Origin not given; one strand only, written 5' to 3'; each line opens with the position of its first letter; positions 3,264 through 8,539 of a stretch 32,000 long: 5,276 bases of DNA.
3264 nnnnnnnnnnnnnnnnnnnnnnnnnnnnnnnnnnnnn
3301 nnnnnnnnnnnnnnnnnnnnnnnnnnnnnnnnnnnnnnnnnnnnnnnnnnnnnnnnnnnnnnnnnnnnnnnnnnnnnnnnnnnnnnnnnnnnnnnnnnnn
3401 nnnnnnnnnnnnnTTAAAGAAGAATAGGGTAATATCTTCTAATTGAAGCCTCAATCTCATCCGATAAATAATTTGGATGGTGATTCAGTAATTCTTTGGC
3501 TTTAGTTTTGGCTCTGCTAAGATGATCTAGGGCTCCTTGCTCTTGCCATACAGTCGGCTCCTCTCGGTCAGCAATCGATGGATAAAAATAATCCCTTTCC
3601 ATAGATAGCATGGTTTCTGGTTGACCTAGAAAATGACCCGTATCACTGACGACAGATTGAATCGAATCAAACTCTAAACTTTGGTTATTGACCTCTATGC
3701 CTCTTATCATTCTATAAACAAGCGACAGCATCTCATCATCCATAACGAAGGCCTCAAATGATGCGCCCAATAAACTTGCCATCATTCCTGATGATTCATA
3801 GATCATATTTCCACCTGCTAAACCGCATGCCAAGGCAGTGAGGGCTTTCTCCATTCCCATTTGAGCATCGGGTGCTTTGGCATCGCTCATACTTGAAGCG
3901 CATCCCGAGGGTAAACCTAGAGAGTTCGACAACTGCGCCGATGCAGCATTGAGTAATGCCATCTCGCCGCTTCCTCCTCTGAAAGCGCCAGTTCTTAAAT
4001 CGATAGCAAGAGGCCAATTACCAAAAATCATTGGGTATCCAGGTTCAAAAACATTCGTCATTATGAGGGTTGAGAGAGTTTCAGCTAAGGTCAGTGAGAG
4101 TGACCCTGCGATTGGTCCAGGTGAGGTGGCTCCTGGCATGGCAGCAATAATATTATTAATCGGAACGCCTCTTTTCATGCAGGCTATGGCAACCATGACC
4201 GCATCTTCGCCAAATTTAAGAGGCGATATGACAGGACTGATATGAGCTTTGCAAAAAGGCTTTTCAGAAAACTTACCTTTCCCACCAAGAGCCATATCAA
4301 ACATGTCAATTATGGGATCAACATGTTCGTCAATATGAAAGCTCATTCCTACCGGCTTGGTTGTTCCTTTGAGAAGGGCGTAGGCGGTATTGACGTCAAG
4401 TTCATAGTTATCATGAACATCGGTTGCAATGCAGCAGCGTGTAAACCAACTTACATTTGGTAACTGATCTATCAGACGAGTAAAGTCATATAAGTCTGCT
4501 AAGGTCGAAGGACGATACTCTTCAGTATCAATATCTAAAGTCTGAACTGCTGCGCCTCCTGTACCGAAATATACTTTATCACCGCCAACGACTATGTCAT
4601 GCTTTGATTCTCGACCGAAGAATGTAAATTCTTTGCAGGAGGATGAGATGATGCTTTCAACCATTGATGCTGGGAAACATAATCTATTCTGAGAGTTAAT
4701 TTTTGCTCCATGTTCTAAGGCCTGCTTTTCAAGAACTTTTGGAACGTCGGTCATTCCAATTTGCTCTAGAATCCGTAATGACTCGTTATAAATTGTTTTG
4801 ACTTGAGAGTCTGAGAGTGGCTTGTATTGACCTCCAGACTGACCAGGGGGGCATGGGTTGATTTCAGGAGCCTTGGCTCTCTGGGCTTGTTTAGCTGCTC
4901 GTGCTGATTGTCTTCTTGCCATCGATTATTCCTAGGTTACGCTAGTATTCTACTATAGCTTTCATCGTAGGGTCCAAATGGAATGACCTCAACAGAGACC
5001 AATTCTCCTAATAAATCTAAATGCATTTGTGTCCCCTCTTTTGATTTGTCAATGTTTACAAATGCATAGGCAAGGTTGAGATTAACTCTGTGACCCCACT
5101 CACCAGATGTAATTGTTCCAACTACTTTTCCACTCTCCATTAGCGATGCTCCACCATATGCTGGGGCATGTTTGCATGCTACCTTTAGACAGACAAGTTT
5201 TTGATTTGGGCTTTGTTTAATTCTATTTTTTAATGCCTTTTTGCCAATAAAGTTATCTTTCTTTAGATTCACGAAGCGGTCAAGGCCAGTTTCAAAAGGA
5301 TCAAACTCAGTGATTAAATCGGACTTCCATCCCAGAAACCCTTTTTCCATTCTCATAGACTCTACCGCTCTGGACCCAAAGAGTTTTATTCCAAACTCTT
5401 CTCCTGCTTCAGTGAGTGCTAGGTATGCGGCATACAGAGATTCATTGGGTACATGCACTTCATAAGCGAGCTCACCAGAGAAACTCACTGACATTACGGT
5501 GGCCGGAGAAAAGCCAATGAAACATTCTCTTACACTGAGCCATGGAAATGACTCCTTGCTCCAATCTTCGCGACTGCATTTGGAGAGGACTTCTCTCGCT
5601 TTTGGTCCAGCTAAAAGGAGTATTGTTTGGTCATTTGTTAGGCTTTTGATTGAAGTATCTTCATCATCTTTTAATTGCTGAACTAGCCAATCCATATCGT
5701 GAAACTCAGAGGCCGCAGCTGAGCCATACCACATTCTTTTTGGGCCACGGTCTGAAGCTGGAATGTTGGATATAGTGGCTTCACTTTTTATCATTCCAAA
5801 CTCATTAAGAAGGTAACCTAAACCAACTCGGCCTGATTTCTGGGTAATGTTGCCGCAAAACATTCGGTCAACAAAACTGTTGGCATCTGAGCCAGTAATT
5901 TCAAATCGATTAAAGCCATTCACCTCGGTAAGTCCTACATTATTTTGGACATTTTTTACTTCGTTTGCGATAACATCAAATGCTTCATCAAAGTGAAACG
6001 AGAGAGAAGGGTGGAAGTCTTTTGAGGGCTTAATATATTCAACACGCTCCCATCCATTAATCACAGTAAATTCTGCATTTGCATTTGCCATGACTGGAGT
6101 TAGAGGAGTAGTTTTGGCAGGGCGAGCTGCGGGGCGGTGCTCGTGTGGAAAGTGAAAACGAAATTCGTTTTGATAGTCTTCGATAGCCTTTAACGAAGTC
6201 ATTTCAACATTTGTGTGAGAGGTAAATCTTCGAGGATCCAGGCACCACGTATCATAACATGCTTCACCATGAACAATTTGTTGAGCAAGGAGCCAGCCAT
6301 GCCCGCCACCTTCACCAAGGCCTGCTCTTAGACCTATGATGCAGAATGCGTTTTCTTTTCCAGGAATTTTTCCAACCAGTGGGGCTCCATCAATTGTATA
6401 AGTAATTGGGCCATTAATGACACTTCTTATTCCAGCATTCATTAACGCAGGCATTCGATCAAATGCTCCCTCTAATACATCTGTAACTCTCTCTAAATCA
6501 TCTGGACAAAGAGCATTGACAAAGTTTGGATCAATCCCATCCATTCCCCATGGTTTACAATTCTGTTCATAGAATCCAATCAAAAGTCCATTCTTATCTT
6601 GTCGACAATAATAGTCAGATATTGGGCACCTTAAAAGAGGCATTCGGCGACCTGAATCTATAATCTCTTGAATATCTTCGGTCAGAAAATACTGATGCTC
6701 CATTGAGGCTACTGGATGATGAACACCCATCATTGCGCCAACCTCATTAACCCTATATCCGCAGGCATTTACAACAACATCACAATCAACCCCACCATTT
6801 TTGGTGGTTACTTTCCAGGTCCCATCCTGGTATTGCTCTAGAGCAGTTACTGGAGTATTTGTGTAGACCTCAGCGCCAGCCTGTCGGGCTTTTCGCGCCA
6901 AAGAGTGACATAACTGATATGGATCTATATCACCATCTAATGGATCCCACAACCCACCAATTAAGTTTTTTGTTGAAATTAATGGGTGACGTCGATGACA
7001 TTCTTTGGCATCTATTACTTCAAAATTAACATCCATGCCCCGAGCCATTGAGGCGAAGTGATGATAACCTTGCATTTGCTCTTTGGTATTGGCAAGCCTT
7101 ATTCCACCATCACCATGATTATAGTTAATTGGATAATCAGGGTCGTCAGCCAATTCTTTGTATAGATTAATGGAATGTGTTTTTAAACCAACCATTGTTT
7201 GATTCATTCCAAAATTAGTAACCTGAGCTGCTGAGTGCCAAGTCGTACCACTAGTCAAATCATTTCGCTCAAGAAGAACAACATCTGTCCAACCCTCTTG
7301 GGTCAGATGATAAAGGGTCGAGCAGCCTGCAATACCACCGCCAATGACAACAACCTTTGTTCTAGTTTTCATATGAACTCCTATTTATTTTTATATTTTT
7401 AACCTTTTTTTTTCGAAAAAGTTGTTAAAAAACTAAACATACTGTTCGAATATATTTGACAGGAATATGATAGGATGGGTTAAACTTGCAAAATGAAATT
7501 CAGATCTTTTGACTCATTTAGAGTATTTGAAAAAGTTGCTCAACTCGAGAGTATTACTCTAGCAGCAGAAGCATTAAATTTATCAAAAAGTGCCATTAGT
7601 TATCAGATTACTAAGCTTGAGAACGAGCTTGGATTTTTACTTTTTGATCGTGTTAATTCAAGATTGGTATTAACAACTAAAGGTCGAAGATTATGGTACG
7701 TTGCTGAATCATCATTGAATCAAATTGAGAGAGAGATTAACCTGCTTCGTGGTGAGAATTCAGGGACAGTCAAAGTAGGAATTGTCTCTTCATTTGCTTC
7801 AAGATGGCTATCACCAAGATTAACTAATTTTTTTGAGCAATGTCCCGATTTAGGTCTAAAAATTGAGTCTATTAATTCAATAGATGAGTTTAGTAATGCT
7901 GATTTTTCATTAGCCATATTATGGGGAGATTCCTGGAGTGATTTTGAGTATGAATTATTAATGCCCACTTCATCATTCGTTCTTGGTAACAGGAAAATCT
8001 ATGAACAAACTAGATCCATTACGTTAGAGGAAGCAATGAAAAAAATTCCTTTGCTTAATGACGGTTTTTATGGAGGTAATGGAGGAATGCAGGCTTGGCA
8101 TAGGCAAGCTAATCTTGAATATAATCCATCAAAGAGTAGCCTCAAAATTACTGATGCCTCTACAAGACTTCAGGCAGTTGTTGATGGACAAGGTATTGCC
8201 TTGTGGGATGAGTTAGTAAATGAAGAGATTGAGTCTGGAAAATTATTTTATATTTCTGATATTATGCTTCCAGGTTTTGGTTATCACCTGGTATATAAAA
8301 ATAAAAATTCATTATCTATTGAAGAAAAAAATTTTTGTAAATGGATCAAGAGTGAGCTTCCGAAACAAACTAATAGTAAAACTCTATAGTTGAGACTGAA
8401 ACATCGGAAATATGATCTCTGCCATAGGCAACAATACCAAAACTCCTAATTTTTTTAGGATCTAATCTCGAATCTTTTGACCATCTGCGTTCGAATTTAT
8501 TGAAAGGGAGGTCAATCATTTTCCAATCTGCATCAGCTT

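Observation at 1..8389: Possible single-locus route from a quaternary aminophosphonate via glycine betaine and dimethylglycine to sarcosine, flanked by a LysR regulator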

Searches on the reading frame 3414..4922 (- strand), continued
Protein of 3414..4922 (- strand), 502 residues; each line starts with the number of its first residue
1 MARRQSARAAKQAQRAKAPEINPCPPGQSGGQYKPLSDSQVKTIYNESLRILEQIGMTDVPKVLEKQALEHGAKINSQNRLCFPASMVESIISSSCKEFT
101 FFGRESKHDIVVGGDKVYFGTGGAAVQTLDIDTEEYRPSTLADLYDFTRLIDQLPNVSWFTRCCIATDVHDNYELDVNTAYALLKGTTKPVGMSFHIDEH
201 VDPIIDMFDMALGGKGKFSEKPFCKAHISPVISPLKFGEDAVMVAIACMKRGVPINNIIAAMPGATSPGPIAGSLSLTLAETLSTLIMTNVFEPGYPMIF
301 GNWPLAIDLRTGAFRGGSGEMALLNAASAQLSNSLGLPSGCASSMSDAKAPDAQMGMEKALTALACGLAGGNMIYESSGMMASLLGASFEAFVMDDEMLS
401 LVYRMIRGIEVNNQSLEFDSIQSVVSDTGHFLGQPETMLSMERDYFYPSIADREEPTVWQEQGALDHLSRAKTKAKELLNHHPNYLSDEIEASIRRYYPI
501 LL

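Call 77: get_annotated_region(hit=H1, flank=9000)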
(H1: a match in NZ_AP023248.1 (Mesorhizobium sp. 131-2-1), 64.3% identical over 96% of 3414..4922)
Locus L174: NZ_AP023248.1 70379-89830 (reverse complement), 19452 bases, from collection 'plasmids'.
description: Mesorhizobium sp. 131-2-1 plasmid MesoLj131a2, complete sequence
organism: Mesorhizobium sp. 131-2-1 (NCBI taxid 2744518)
taxonomy: Bacteria; Pseudomonadota; Alphaproteobacteria; Hyphomicrobiales; Phyllobacteriaceae; Mesorhizobium; Mesorhizobium sp. 131-2-1
host: -; source: Lotus japonicus; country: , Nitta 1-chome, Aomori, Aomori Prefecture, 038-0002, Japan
typing (MOB-suite, as given by PLSDB): non-mobilizable
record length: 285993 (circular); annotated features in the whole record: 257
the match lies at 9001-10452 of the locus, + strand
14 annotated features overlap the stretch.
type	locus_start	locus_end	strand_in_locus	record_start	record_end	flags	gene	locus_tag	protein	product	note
CDS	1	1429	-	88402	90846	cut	-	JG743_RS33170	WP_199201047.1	DUF3726 domain-containing protein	-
CDS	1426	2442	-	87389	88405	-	-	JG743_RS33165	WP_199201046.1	membrane dipeptidase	GO:0006508 - proteolysis [Evidence IEA]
CDS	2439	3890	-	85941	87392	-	-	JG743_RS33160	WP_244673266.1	aldehyde dehydrogenase family protein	-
CDS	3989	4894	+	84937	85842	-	-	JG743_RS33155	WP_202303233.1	LysR substrate-binding domain-containing protein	-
CDS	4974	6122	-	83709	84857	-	-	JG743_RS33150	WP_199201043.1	GlxA family transcriptional regulator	-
CDS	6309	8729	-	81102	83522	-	-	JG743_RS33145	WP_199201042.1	FAD-dependent oxidoreductase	-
CDS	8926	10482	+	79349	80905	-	-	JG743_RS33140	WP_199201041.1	trimethylamine methyltransferase family protein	GO:0015948 - methanogenesis [Evidence IEA]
CDS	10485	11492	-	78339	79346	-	-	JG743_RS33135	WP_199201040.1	LysR family transcriptional regulator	GO:0006355 - regulation of DNA-templated transcription [Evidence IEA]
CDS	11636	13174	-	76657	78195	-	-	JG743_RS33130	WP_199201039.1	ABC transporter permease subunit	GO:0055085 - transmembrane transport [Evidence IEA]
CDS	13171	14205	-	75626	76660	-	-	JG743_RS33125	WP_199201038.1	glycine betaine/L-proline ABC transporter ATP-binding protein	-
CDS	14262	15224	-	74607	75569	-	-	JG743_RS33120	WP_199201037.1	glycine betaine ABC transporter substrate-binding protein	GO:0055085 - transmembrane transport [Evidence IEA]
CDS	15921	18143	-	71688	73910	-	-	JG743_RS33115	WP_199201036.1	relaxase/mobilization nuclease domain-containing protein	-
CDS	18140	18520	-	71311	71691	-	-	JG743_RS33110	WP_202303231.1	hypothetical protein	-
CDS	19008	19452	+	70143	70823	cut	-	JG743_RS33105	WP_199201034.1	ParA family protein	-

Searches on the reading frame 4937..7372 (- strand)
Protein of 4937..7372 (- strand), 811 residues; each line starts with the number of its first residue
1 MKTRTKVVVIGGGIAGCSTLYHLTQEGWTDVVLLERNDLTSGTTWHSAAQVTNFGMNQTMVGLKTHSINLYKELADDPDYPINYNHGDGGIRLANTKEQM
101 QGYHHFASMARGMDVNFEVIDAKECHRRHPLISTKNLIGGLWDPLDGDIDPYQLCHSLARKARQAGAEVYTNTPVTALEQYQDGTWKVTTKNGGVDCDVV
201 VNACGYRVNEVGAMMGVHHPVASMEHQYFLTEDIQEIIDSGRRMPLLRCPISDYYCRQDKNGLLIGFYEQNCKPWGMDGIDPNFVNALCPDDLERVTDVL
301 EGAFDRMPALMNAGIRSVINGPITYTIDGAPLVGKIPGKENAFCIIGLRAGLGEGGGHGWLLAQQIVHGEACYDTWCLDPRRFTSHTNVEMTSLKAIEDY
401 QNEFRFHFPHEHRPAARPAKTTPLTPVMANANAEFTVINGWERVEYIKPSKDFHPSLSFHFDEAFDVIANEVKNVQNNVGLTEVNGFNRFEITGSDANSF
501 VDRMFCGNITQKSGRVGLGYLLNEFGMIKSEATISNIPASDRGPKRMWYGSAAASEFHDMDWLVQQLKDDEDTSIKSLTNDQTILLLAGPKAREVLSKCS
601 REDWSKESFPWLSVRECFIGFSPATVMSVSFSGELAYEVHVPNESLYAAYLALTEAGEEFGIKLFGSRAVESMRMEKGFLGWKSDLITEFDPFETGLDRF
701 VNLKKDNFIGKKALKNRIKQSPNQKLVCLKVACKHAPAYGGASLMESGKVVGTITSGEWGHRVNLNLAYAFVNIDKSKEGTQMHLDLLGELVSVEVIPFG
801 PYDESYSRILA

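Call 3: search_protein_families(library=pfam, proteins=[window:4937-7372:-])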
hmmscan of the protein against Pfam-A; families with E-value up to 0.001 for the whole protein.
window:4937-7372:- (811 aa): 12 families
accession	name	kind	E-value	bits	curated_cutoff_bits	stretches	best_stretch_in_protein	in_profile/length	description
PF01266.30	DAO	-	1.2e-62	212.9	27.9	1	6-364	1-352/353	FAD dependent oxidoreductase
PF01571.26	GCV_T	-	1.3e-50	172.5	25.6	1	427-699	4-254/255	Aminomethyltransferase folate-binding domain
PF08669.17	GCV_T_C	-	4.2e-15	55.8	25.9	1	725-803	2-80/80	Glycine cleavage T-protein C-terminal barrel domain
PF16350.10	FAO_M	-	7.9e-11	42.4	27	1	368-421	1-55/56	FAD dependent oxidoreductase central domain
PF07992.20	Pyr_redox_2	-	1.3e-07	31.8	26.1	0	158-215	189-247/291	Pyridine nucleotide-disulphide oxidoreductase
PF13454.12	NAD_binding_9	-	2.1e-05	25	21.8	0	8-50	1-46/155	FAD-NAD(P)-binding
PF13450.12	NAD_binding_8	-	0.00012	22.7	21.9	1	9-43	1-34/68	NAD(P)-binding Rossmann-like domain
PF00890.30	FAD_binding_2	-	0.00013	21.8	20.4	1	7-180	2-170/414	FAD binding domain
PF00070.33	Pyr_redox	-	0.00016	22.6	22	0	156-192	44-81/82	Pyridine nucleotide-disulphide oxidoreductase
PF01593.30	Amino_oxidase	-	0.0002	21.2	19.8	0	154-209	206-259/443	Flavin containing amine oxidoreductase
PF03486.20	HI0933_like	-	0.00022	21.2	50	0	153-219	110-178/244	HI0933-like protein Rossmann domain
PF13738.12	Pyr_redox_3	-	0.00039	20.2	30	0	8-41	1-34/305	Pyridine nucleotide-disulphide oxidoreductase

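Call 4: search_protein_families(library=ncbifam, proteins=[window:4937-7372:-])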
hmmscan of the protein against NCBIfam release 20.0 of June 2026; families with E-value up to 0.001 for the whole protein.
window:4937-7372:- (811 aa): 42 families (the best 25 are shown)
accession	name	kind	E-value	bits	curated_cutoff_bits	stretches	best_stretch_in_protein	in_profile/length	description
TIGR01372.1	soxA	subfamily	4.1e-50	170.5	1164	1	417-807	605-992/996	sarcosine oxidase subunit alpha family protein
NF001567.0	PRK00389.1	subfamily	2.5e-35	122.1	300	1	464-800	30-351/359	glycine cleavage system aminomethyltransferase GcvT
NF053776.1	TmaoDeMthMsil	equivalog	1.3e-32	113.3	1100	1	471-786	421-735/763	trimethylamine N-oxide demethylase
NF010093.0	PRK13579.1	equivalog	9.2e-30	103.7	459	1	473-808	46-370/371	glycine cleavage system aminomethyltransferase GcvT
TIGR00528.1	gcvT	equivalog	1.9e-28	99.4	235.85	1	465-797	29-355/362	glycine cleavage system aminomethyltransferase GcvT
TIGR02352.1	thiamin_ThiO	equivalog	9.5e-26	90.7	250.8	1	7-213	1-212/351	glycine oxidase ThiO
NF009133.0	PRK12486.1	equivalog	1.2e-23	83.6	410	1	463-796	39-363/369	dimethylsulfoniopropionate demethylase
TIGR01373.1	soxB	subfamily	2.1e-23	82.9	529.45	1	2-371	28-387/407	sarcosine oxidase subunit beta family protein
NF008425.0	PRK11259.1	equivalog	4.8e-20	71.8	257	1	2-213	2-210/377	N-methyl-L-tryptophan oxidase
NF001933.0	PRK00711.1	subfamily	4.2e-19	68.9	383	1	58-224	106-273/429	D-amino acid dehydrogenase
TIGR03364.1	HpnW_proposed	hypoth_equivalog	4.6e-18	65.4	285.1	1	6-210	2-199/365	TIGR03364 family FAD-dependent oxidoreductase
TIGR03197.1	MnmC_Cterm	equivalog_domain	1.3e-16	60.7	174.2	1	6-211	1-206/400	FAD-dependent 5-carboxymethylaminomethyl-2-thiouridine(34) oxidoreductase MnmC1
NF050086.1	pipecolate_AmaA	exception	1.7e-16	59.9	600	2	105-204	138-233/425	L-pipecolate oxidase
TIGR03377.1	glycerol3P_GlpA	equivalog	7.8e-16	57.7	552.8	1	103-218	95-214/530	anaerobic glycerol-3-phosphate dehydrogenase subunit GlpA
NF002480.1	PRK01747.1-1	equivalog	2.5e-14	52.6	540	1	4-212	248-456/645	bifunctional tRNA (5-methylaminomethyl-2-thiouridine)(34)-methyltransferase MnmC2/FAD-dependent 5-carboxymethylaminomethyl-2-thiouridine(34)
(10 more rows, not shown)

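Call 31: search_solved_structures(query=window:4937-7372:-, show_alignments=0)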
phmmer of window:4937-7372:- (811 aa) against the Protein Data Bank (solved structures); distinct sequences matched with E-value up to 0.001: 46.
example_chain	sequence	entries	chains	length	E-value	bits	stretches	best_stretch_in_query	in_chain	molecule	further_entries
4p9s_A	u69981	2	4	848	2.6e-153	515.1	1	2-794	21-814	Dimethylglycine dehydrogenase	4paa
4pab_A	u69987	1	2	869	5.4e-151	507.4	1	2-794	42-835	Dimethylglycine dehydrogenase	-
5l46_A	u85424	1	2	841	6.6e-150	503.8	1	2-792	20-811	Dimethylglycine dehydrogenase, mitochondrial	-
1pj5_A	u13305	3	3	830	4.3e-74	253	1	4-808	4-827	N,N-dimethylglycine oxidase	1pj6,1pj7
3gsi_A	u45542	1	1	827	2.3e-73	250.6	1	6-808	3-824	N,N-dimethylglycine oxidase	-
1vrq_A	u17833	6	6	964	4.5e-25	90.9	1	418-797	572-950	Sarcosine oxidase alpha subunit | Subunit alpha of sarcosine oxidase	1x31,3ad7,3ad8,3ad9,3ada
1yx2_A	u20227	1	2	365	1.2e-24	89.5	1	464-798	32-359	Aminomethyltransferase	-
2gag_A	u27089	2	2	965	1.3e-24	89.3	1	418-748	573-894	heterotetrameric sarcosine oxidase alpha-subunit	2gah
9q59_A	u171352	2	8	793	2.2e-24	88.6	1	470-788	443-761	trimethylamine N-oxide demethylase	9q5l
9q5a_A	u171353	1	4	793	2.2e-24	88.6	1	470-788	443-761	Trimethylamine N-oxide Demethylase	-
1woo_A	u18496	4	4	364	9.8e-23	83.2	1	467-793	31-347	Aminomethyltransferase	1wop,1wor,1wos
1y56_B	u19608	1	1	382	1.3e-19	72.8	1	4-383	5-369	sarcosine oxidase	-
1v5v_A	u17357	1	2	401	1.2e-15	59.7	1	468-795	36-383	aminomethyltransferase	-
3tfh_A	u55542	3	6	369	5e-15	57.7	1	463-760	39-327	GcvT-like Aminomethyltransferase protein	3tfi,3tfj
1wsr_A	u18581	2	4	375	4.5e-14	54.5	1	478-801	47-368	Aminomethyltransferase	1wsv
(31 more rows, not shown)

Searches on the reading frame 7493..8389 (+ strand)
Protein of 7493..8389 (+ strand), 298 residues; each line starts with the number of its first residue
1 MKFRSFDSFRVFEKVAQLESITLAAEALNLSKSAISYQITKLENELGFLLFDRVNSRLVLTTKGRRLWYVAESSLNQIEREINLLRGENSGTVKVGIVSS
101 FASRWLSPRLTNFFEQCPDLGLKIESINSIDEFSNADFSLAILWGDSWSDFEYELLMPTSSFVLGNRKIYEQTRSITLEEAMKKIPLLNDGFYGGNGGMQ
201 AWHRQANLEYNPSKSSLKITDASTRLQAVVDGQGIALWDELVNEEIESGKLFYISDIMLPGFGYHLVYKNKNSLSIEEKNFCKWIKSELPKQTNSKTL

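Call 3: search_protein_families(library=pfam, proteins=[window:7493-8389:+])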
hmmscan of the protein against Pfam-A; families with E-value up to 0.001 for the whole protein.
window:7493-8389:+ (298 aa): 2 families
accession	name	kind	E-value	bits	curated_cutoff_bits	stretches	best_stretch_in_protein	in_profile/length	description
PF00126.33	HTH_1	-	1.2e-18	67.2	26.6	1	7-65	2-60/60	Bacterial regulatory helix-turn-helix protein, lysR family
PF03466.25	LysR_substrate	-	1.1e-16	61.3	28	1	87-288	2-207/209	LysR substrate binding domain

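Call 4: search_protein_families(library=ncbifam, proteins=[window:7493-8389:+])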
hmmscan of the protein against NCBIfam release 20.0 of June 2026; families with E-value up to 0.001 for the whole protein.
window:7493-8389:+ (298 aa): 52 families (the best 25 are shown)
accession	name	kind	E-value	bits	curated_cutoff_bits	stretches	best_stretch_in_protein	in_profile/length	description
NF008352.0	PRK11139.1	subfamily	1e-49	169.3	288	1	5-294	7-297/305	transcriptional regulator GcvA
TIGR03418.1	chol_sulf_TF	equivalog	2.3e-39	135.2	324.8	1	5-288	2-291/291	choline sulfate utilization transcriptional regulator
NF007491.0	PRK10086.1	equivalog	1.8e-35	122.3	316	1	8-289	21-309/313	DNA-binding transcriptional regulator DsdC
TIGR02036.1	dsdC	equivalog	2.1e-29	102.5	352.4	1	9-288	13-300/302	DNA-binding transcriptional regulator DsdC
NF041130.1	PenR_Burk_TF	exception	8.4e-20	71.1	625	1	7-288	11-288/292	beta-lactamase transcriptional regulator PenR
NF040786.1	LysR_Sec_metab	equivalog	1.3e-18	67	250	1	9-287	6-296/298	selenium metabolism-associated LysR family transcriptional regulator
NF045990.1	TransRegCbbRRhodb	equivalog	1.4e-18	67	450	1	8-142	10-151/304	LysR family regulator CbbR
NF053705.1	TransRegGltCGpos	equivalog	1.7e-18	66.8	350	1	10-142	7-145/300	glutamate biosynthesis transcriptional regulator GltC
NF040889.1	trans_reg_YeiE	equivalog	3.6e-18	65.8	480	1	9-131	8-129/288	DNA-binding transcriptional regulator YeiE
NF040888.1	trans_reg_YafC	equivalog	5.3e-18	64.9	470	1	6-285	5-289/293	DNA-binding transcriptional regulator YafC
NF008095.0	PRK10837.1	subfamily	1e-17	64.3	281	1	9-132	8-130/290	LysR family transcriptional regulator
NF047520.1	trans_act_CidR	equivalog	5e-16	58.7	415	1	10-124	7-124/292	cidABC operon transcriptional activator CidR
NF047354.1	trans_reg_GltC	equivalog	1.5e-15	57.5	300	1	9-115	6-115/290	glutamate biosynthesis transcriptional regulator GltC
NF008416.0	PRK11242.1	equivalog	4.6e-15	55.7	277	1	12-192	9-199/300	transcriptional regulator CynR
TIGR03339.1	phn_lysR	subfamily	5.9e-15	55.3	341.1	1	10-129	3-122/279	aminoethylphosphonate catabolism associated LysR family transcriptional regulator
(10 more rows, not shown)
